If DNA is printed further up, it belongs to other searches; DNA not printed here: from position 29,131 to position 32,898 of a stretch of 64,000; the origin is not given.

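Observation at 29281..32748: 1155-aa octaheme cytochrome with repeated Cys-pair (C-x-A-x-GG-x-W...C) modules, PKD domains and a CarbopepD_reg-like C-terminus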

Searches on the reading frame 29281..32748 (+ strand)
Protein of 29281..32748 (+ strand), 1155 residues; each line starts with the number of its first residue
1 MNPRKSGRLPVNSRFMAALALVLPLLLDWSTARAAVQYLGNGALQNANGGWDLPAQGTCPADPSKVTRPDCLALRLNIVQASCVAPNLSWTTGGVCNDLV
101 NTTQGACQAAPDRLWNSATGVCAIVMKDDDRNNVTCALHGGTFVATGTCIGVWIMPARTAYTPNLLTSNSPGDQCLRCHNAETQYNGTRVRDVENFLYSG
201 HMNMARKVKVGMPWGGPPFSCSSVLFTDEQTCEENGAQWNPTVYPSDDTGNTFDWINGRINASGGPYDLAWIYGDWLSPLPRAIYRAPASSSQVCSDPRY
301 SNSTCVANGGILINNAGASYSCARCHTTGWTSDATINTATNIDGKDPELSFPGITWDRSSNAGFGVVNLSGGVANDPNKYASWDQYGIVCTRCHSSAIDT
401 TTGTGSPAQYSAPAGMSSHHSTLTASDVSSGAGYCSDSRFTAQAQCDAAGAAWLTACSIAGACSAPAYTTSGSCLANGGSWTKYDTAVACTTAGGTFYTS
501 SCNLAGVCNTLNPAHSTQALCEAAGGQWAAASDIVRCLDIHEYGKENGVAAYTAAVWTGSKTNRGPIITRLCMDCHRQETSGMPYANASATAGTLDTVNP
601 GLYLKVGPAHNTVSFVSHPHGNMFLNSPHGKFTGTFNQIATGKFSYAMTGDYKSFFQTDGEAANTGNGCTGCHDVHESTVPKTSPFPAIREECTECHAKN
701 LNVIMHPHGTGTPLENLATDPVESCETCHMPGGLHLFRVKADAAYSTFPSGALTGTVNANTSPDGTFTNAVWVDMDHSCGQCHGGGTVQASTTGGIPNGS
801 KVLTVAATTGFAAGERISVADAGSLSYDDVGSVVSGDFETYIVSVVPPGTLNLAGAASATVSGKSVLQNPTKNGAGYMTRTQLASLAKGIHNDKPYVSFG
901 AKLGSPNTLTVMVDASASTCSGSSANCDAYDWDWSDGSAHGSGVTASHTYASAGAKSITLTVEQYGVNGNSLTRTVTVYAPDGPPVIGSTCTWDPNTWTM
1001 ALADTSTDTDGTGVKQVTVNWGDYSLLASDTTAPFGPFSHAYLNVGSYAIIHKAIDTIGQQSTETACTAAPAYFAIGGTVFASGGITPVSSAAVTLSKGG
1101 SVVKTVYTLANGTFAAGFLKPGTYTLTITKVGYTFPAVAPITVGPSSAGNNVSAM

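Call 4: search_protein_families(library=pfam, proteins=[window:29281-32748:+], max_evalue=1)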
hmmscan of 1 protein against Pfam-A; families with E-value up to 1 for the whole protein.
window:29281-32748:+ (1155 aa): 14 families
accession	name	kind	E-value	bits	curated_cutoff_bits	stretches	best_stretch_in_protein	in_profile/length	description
PF18911.6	PKD_4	-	5.1e-09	36.5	27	1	892-978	1-85/85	PKD domain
PF14522.11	Cytochrome_C7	-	2e-08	34.4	24.8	1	656-729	3-66/67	Cytochrome c7 and related cytochrome c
PF13620.12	CarboxypepD_reg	-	3e-08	34.4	32.3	1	1076-1147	2-73/82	Carboxypeptidase regulatory-like domain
PF09699.15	Paired_CXXCH_1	-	4.5e-07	29.9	20.6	1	666-699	6-38/41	Doubled CXXCH motif (Paired_CXXCH_1)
PF00801.26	PKD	-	9.1e-06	26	23.5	1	902-964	12-67/80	PKD domain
PF14537.11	Cytochrom_c3_2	-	0.00024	22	25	1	665-730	5-65/79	Cytochrome c3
PF22113.1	Mtrc-MtrF_II-IV_dom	-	0.00061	19.8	30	1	571-733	30-167/176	Outer membrane cytochrome MtrC/MtrF-like, domains II/IV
PF02085.21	Cytochrom_CIII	-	0.0011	19.8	22.9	1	514-580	27-86/101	Class III cytochrome C family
PF13485.12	Peptidase_MA_2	-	0.0015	18.8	32.4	1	1040-1112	60-132/201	Peptidase MA superfamily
PF17210.9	SdrD_B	-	0.004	17.8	29.7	1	1087-1135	22-72/112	SdrD B-like domain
PF13715.12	CarbopepD_reg_2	-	0.004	17.6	32.2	1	1076-1134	1-56/88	CarboxypepD_reg-like domain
PF09430.16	EMC7_beta-sandw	-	0.013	16.1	26.6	1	1091-1139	9-56/122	ER membrane protein complex subunit 7, beta-sandwich domain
PF17802.7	SpaA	-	0.11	13.1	23.1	1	1088-1130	15-60/91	Prealbumin-like fold domain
PF13442.11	Cytochrome_CBB3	-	0.69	10.7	27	0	776-794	11-29/68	Cytochrome C oxidase, cbb3-type, subunit III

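Call 6: search_solved_structures(query=window:29281-32748:+, max_evalue=1)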
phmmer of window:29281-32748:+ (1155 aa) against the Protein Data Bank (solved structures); distinct sequences matched with E-value up to 1: 6.
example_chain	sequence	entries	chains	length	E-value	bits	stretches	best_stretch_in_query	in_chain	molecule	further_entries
4aqo_A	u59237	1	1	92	0.014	16.5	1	902-964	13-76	COLLAGENASE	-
4jrw_A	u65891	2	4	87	0.014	16.4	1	913-964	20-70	Collagenase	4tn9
2y72_A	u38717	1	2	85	0.015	16.4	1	913-964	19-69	COLLAGENASE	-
4jgu_A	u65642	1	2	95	0.048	14.7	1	921-964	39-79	ColH protein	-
9lrk_A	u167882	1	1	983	0.14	13.1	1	929-1078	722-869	Collagenase ColH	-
9lqj_A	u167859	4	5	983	0.14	13.1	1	929-1078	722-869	Collagenase ColH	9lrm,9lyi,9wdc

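Call 8: search_protein_families(library=ncbifam, proteins=[window:29281-32748:+], max_evalue=0.01)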
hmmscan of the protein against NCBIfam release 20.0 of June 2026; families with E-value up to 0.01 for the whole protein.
window:29281-32748:+ (1155 aa): 1 family
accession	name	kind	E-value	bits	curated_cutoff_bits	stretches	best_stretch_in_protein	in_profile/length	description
TIGR01905.1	paired_CXXCH_1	subfamily_domain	0.0052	16.7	25.2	0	666-698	6-37/41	doubled CXXCH domain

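Call 9: find_homologous_proteins(query=window:29281-32748:+, max_evalue=0.001)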
Query window:29281-32748:+ (1155 aa): 147 proteins with E <= 0.001 among 8000 candidates; the best 120 are listed.
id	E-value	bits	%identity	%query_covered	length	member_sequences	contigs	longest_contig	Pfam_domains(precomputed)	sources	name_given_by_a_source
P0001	0.0e+0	2669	100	100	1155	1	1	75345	PF09699.16,PF00801.27,PF13620.13,PF14522.12,PF18911.7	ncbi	-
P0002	0.0e+0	2321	86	100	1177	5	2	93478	PF13620.13,PF14522.12,PF18911.7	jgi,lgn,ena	-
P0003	0.0e+0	1878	71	97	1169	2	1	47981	PF00801.27,PF13620.13,PF14522.12,PF18911.7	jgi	jgi:PKD repeat protein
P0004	0.0e+0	1816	69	99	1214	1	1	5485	PF00801.27,PF17802.8,PF13620.13,PF22904.4,PF14522.12,PF18911.7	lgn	-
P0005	0.0e+0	1772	68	99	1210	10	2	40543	PF00801.27,PF13620.13,PF14522.12,PF18911.7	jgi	jgi:Carboxypeptidase regulatory-like domain/PKD domain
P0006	0.0e+0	1754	67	99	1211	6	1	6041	PF14537.12,PF13715.13,PF00801.27,PF13620.13,PF14522.12,PF18911.7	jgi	jgi:5-methylcytosine-specific restriction endonuclease McrA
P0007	0.0e+0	1742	68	97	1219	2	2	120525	PF13715.13,PF00801.27,PF13620.13,PF14522.12,PF18911.7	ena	-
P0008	0.0e+0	1703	64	99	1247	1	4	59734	PF00801.27,PF13620.13,PF17210.10,PF14522.12,PF18911.7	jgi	jgi:hypothetical protein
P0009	0.0e+0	1647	64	96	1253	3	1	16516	PF00801.27,PF13620.13,PF14522.12,PF18911.7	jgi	-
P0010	0.0e+0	1627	62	99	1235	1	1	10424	PF13715.13,PF00801.27,PF13620.13,PF14522.12,PF18911.7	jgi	jgi:hypothetical protein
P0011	0.0e+0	1616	62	96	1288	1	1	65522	PF00801.27,PF13620.13,PF14522.12,PF18911.7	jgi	-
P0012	0.0e+0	1582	61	96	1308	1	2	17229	PF00801.27,PF13620.13,PF14522.12,PF18911.7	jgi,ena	-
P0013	0.0e+0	1555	62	99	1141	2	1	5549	PF09699.16,PF00801.27,PF13620.13,PF22904.4,PF14522.12,PF18911.7,PF22113.2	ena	-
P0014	0.0e+0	1539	63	100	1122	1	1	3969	PF13715.13,PF00801.27,PF13620.13,PF22904.4,PF14522.12,PF18911.7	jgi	-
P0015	0.0e+0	1536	62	100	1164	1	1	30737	PF13620.13,PF14522.12,PF18911.7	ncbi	-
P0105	2.0e-258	879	47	57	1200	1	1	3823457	PF09699.16,PF00801.27,PF13620.13,PF18911.7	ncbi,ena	-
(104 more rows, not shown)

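Call 14: find_encoding_contigs(protein=P0001, flank=10000, max_places=3)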
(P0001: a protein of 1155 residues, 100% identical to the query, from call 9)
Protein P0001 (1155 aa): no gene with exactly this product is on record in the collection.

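Call 15: find_encoding_contigs(protein=P0105, flank=10000, max_places=3)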
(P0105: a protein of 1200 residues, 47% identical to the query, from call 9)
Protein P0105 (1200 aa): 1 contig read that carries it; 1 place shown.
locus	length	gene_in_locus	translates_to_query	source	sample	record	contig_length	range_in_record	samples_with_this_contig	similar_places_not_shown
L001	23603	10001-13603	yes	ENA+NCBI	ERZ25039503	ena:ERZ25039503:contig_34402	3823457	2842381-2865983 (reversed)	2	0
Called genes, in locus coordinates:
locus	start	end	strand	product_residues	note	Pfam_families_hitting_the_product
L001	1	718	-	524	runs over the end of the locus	-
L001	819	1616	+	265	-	PF01396:Zn_ribbon_Top1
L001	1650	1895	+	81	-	PF04014:MazE_antitoxin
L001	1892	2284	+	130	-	PF02661:Fic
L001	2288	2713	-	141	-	PF01578:Cytochrom_C_asm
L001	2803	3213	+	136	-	-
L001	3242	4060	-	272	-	-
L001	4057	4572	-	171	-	PF05140:ResB (faint)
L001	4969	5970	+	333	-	-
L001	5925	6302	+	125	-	PF02518:HATPase_c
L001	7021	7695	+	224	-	PF00158:Sigma54_activat, PF25601:AAA_lid_14, PF02954:HTH_8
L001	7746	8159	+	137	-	-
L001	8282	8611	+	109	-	-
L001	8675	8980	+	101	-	-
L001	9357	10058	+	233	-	-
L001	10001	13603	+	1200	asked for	PF09699:Paired_CXXCH_1 (faint), PF18911:PKD_4 (weak), PF00801:PKD (faint), PF13620:CarboxypepD_reg (weak)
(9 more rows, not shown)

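Call 24: find_related_loci(query=A1, collection=genome_contigs, flank=10000)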
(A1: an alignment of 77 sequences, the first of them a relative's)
Query A1 (1155 aa) in genome_contigs; peptide patterns used: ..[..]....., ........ (x = any residue, [..] = any of these).
373 stretches matched a pattern; 92 encode a relative of the query (tblastn E <= 1e-3); the best 80 are kept; 76 distinct loci.
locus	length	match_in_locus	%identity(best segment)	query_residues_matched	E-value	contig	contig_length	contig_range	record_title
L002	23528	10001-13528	52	34-1154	0e+0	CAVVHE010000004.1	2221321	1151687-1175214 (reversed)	MAG: Terriglobia bacterium isolate MFD02979.bin.1.14 genome assembly, contig: contig_19889, whole genome shotgun sequenc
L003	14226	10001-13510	52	16-1154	0e+0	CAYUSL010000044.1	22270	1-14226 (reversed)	MAG TPA_asm: uncultured bacterium isolate binchicken_co118_326 genome assembly, contig: NODE_2323_length_22270_cov_12.89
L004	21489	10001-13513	52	16-1154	0e+0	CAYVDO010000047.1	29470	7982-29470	MAG TPA_asm: uncultured bacterium isolate binchicken_co245_204 genome assembly, contig: NODE_1393_length_29470_cov_6.081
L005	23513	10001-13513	52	16-1154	0e+0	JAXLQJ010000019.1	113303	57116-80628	MAG: bacterium isolate STL-UNK1 C4.31.fa-19, whole genome shotgun sequence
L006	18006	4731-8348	49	1-1155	0e+0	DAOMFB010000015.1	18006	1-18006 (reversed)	MAG TPA_asm: Thermoanaerobaculia bacterium isolate AMR_MDS_5013 NODE_221_length_18006_cov_7.372848, whole genome shotgun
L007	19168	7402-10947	47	8-1154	0e+0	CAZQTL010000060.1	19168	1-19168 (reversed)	MAG TPA_asm: uncultured Thermoanaerobaculia bacterium isolate SRP189682_co1_248 genome assembly, contig: NODE_5394_lengt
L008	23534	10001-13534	47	13-1154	0e+0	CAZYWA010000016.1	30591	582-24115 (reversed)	MAG TPA_asm: uncultured bacterium isolate binchicken_co54_89 genome assembly, contig: NODE_2504_length_30591_cov_6.18126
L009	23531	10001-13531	49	4-1155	0e+0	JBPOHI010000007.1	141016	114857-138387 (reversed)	MAG: Acidobacteriota bacterium isolate MAG_190 c_000000215473, whole genome shotgun sequence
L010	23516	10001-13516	44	33-1154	0e+0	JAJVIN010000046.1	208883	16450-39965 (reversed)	MAG: Thermoanaerobaculia bacterium isolate Bin_89R c_000000000301, whole genome shotgun sequence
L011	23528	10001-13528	45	1-1155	0e+0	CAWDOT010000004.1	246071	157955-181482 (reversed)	MAG: uncultured Acidobacteriota bacterium isolate MFD04716.bin.2.93 genome assembly, contig: contig_18720, whole genome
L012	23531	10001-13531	44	18-1154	0e+0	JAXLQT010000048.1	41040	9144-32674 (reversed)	MAG: Acidobacteriota bacterium isolate STL-ACI10 C4.156.fa-48, whole genome shotgun sequence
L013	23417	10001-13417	45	3-1083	0e+0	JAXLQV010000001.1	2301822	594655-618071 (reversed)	MAG: Thermoanaerobaculia bacterium isolate STL-ACI12 C1.273.fa-1, whole genome shotgun sequence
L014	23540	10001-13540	43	31-1154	0e+0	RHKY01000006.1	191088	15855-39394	MAG: Acidobacteria bacterium isolate ACB1 N2_1.scaffold_21, whole genome shotgun sequence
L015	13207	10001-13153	47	17-998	0e+0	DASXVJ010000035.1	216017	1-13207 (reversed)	MAG TPA_asm: Thermoanaerobaculia bacterium isolate SMAG_U4742 k141_162131, whole genome shotgun sequence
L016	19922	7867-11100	46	31-1063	0e+0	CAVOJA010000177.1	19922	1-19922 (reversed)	MAG: uncultured Holophagales bacterium isolate MFD10097.bin.2.1 genome assembly, contig: contig_9917, whole genome shotg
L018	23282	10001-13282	45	17-1062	0e+0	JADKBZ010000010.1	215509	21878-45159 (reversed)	MAG: Holophagales bacterium isolate OdNE_18-Q3-R46-58_BATAC.193 tig00005847-10-2154320, whole genome shotgun sequence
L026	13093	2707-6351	48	14-1155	0e+0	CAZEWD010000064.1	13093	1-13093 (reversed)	MAG TPA_asm: uncultured Candidatus Binatia bacterium isolate SRP263991_co5_163 genome assembly, contig: NODE_9305_length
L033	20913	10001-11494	55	654-1155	3e-160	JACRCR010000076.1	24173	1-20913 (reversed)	MAG: Deltaproteobacteria bacterium isolate NC_groundwater_1651_Pr3_B-0.1um_66_31 SR-2_scaffold_141_508665, whole genome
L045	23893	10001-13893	48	36-1155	6e-163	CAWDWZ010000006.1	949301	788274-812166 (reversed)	MAG: Thermoanaerobaculia bacterium isolate MFD05942.bin.2.306 genome assembly, contig: contig_21461, whole genome shotgu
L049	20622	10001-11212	43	669-1155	3e-57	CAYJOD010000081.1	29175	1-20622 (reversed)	MAG TPA_asm: uncultured Candidatus Binatia bacterium isolate ERP124720_co1_58 genome assembly, contig: NODE_2145_length_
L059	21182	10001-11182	39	669-1155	1e-42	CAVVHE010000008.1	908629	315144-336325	MAG: Terriglobia bacterium isolate MFD02979.bin.1.14 genome assembly, contig: contig_93354, whole genome shotgun sequenc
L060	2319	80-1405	41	655-1155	4e-43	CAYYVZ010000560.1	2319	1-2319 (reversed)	MAG TPA_asm: uncultured Myxococcales bacterium isolate binchicken_co105_106 genome assembly, contig: NODE_70343_length_2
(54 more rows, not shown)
